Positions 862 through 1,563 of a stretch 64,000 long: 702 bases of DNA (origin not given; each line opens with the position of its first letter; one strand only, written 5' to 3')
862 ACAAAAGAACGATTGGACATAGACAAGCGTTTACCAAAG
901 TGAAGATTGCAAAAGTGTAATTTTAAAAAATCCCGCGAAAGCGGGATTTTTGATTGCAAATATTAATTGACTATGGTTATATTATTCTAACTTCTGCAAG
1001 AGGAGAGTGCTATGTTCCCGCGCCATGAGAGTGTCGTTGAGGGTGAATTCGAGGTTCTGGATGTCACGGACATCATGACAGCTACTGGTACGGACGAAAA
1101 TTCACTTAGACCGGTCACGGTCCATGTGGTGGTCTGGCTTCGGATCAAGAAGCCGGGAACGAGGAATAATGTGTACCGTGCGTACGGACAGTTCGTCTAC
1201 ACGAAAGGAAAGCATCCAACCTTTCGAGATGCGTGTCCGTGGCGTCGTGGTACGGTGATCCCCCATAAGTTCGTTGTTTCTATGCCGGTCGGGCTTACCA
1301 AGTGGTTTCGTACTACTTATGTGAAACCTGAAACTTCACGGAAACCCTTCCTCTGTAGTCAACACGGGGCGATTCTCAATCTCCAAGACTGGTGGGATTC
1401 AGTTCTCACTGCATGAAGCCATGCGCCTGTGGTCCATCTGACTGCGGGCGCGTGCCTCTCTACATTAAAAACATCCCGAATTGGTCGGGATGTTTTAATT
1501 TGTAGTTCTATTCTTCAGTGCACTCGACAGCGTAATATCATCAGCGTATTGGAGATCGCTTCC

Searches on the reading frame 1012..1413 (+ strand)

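Call 51: search_protein_families(library=pfam, proteins=[window:1012-1413:+], max_evalue=0.1)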
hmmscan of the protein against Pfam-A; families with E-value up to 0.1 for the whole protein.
window:1012-1413:+ (134 aa): 0 families

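Call 52: search_protein_families(library=padloc, proteins=[window:1012-1413:+], max_evalue=0.1)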
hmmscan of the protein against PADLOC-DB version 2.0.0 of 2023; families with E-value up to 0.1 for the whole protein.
window:1012-1413:+ (134 aa): 1 family
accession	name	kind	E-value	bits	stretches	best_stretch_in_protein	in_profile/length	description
PDLC01747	Cas1g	-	0.025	11.2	1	48-96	466-514/523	-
